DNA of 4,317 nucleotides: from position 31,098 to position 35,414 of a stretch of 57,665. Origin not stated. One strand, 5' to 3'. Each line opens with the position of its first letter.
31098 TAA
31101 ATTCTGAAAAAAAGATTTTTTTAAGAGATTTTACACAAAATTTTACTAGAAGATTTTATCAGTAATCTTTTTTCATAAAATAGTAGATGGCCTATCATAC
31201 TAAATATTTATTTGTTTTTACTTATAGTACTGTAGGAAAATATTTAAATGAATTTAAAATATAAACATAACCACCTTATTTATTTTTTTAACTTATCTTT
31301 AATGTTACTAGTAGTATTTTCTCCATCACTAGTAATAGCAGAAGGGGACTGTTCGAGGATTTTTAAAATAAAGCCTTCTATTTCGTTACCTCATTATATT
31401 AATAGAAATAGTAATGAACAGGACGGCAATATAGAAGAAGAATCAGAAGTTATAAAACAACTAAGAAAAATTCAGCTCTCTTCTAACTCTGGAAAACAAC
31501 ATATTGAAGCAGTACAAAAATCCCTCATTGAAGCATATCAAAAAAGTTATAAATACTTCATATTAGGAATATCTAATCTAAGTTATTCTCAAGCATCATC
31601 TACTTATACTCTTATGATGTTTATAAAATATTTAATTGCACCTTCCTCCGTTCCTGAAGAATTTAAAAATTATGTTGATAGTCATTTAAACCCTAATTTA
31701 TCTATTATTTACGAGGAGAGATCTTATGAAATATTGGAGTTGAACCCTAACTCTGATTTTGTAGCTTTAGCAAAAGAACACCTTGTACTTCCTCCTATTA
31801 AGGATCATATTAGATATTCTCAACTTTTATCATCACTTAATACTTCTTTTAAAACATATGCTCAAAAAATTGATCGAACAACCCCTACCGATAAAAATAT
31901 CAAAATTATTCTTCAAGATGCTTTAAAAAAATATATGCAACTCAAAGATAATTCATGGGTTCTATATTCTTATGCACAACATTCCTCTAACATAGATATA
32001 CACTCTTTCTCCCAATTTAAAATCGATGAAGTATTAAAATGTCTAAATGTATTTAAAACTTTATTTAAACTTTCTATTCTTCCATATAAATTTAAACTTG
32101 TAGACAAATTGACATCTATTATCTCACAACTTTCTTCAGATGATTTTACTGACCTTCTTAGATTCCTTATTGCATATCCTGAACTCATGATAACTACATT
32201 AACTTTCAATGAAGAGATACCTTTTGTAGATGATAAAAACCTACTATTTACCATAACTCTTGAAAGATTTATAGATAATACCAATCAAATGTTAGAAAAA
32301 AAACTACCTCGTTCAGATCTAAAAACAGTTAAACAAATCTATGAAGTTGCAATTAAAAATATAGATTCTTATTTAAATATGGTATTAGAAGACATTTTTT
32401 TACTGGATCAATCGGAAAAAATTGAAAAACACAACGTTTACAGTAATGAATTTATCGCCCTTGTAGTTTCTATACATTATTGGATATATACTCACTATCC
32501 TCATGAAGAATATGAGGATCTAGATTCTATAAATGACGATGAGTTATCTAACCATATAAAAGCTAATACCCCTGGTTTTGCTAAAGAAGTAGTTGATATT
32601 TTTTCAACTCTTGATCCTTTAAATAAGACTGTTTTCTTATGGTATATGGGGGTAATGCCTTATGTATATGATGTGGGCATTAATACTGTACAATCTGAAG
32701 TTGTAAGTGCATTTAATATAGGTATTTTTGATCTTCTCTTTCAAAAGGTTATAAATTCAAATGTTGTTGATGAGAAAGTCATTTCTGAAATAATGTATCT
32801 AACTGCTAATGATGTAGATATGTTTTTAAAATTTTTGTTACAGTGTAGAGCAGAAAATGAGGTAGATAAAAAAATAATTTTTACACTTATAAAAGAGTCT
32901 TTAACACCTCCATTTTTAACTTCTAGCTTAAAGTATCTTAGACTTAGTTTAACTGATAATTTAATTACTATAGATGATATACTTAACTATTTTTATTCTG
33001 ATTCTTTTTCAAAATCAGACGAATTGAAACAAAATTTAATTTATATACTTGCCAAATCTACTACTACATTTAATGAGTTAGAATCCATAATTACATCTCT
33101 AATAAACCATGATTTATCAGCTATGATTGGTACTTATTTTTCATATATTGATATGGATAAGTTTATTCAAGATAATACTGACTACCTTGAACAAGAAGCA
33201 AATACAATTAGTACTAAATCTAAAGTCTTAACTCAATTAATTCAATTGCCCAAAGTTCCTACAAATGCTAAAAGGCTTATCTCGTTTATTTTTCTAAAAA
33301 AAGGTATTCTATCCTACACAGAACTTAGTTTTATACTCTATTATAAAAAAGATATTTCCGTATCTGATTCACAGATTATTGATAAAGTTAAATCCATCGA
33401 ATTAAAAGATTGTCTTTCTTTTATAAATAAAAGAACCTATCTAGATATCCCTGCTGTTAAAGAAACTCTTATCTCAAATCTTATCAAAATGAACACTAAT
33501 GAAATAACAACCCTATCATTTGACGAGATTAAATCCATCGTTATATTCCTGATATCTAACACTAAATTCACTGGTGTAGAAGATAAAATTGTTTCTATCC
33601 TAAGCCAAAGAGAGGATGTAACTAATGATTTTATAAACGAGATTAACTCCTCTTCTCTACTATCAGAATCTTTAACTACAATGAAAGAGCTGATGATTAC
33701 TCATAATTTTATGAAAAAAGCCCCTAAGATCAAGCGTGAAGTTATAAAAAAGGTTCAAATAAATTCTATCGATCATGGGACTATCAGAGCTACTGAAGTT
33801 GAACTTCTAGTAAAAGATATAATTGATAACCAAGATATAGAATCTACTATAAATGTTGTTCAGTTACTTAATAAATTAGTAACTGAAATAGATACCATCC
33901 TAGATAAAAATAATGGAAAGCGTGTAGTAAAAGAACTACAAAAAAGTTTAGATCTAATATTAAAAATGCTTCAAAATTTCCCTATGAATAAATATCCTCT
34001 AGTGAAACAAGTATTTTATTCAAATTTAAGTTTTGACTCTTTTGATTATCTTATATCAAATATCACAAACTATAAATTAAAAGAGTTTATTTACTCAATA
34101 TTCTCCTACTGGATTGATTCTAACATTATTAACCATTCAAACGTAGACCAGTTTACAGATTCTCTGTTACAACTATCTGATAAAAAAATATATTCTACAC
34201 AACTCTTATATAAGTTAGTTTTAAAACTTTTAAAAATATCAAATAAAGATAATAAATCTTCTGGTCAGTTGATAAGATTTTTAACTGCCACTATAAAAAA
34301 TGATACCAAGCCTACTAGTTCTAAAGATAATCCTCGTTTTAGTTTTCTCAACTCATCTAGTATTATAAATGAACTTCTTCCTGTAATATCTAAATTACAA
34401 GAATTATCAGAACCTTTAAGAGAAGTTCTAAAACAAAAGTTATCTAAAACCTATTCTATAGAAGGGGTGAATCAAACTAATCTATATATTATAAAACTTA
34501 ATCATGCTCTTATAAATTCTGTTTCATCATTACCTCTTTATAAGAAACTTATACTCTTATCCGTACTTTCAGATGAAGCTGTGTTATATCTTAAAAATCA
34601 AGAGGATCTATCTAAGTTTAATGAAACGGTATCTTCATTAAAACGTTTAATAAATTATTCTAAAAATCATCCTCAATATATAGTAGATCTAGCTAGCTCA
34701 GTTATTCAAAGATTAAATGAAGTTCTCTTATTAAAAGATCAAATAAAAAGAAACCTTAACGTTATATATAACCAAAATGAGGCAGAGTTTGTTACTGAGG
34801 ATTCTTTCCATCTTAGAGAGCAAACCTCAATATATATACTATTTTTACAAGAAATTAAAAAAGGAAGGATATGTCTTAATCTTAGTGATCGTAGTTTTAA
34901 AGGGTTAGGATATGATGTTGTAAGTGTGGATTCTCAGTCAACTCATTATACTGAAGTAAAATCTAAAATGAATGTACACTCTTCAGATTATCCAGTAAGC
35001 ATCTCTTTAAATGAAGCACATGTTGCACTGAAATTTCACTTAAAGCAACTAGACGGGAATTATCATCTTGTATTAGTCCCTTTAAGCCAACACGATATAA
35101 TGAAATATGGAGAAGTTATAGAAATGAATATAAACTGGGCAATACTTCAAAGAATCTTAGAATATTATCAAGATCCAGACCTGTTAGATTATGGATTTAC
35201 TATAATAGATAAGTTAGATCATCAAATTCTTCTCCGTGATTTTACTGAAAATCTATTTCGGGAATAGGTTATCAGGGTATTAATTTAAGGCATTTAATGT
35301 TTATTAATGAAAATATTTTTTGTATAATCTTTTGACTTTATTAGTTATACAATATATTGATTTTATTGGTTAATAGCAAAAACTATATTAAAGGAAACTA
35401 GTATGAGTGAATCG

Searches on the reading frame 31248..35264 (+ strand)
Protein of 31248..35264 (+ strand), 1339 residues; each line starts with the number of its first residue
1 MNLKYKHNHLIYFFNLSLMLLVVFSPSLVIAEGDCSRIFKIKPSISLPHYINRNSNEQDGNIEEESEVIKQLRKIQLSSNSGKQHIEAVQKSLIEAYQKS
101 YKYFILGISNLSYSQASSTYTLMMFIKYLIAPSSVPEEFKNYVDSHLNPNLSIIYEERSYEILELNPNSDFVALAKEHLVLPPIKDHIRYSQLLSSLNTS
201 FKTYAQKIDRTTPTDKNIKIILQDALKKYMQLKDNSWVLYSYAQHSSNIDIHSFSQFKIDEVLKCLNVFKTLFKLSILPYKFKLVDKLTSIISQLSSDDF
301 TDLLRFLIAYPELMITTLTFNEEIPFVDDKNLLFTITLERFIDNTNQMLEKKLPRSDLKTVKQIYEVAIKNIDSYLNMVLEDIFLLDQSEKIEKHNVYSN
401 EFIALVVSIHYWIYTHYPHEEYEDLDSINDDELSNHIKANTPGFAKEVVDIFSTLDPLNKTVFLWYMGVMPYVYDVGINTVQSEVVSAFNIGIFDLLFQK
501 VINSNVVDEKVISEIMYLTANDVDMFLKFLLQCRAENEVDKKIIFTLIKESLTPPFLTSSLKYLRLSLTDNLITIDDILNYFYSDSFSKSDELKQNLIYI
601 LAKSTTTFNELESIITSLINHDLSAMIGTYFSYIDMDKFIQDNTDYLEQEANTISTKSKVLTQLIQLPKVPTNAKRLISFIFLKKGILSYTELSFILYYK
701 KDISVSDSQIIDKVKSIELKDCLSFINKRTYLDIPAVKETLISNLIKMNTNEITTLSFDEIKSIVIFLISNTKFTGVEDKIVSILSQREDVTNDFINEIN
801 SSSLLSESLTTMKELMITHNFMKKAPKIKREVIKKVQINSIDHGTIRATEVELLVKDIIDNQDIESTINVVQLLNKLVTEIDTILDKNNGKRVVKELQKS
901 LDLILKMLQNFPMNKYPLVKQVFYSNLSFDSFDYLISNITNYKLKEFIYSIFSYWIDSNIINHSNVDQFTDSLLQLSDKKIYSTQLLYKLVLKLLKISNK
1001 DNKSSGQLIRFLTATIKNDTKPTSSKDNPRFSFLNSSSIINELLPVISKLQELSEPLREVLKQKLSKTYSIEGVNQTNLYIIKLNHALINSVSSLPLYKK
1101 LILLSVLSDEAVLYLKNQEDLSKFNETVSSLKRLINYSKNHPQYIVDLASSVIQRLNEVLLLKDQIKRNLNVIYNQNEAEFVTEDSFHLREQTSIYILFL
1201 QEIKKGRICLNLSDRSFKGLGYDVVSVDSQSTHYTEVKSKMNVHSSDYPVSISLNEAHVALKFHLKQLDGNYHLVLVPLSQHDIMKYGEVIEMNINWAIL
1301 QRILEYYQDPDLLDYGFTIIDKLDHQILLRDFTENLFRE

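Call 7: search_protein_families(library=pfam, proteins=[window:31248-35264:+], max_evalue=1)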
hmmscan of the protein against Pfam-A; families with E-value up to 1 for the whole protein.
window:31248-35264:+ (1339 aa): 2 families
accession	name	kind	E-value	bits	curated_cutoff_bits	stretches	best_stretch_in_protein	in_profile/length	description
PF13020.12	NOV_C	-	4e-05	24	22.1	1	1205-1277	14-79/91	Protein NO VEIN, C-terminal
PF02561.19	FliS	-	0.87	10.3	26.7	0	856-912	33-89/115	Flagellar protein FliS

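Call 60: search_protein_families(library=padloc, proteins=[window:31248-35264:+], max_evalue=0.1)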
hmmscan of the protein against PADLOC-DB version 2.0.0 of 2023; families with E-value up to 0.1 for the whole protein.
window:31248-35264:+ (1339 aa): 1 family
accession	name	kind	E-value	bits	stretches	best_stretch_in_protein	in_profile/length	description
PDLC03971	TmtA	-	0.036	9.5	1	1219-1279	1687-1743/1782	-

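Call 61: search_protein_families(library=phrogs, proteins=[window:31248-35264:+], max_evalue=0.1)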
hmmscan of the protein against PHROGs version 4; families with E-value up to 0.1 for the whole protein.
window:31248-35264:+ (1339 aa): 1 family
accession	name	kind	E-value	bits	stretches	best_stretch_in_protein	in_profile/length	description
phrog_3576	-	unknown function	0.035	15.2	0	801-856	50-105/159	-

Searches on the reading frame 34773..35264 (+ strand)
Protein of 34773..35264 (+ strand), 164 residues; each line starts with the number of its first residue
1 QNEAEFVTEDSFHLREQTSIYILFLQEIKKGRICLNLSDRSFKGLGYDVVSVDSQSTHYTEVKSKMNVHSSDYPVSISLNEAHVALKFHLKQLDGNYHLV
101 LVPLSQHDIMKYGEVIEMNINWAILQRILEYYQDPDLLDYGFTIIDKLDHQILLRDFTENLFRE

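Call 8: search_protein_families(library=pfam, proteins=[window:34815-35264:+], max_evalue=10)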
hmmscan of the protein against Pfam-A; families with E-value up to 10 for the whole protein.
window:34815-35264:+ (150 aa): 1 family
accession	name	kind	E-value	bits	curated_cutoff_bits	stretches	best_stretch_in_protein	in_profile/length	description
PF13020.12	NOV_C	-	1.9e-06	28.3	22.1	1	15-89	13-80/91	Protein NO VEIN, C-terminal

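Call 60: search_protein_families(library=padloc, proteins=[window:34773-35264:+], max_evalue=0.1)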
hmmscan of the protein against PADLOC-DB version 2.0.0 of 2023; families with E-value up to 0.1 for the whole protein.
window:34773-35264:+ (164 aa): 2 families
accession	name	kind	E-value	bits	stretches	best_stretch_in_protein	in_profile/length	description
PDLC03971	TmtA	-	0.0017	13.9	1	44-104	1687-1743/1782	-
PDLC05008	PDC-S36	-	0.018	12.7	1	38-86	190-237/280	-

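Call 61: search_protein_families(library=phrogs, proteins=[window:34773-35264:+], max_evalue=0.1)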
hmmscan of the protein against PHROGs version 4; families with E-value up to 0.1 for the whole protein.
window:34773-35264:+ (164 aa): 0 families
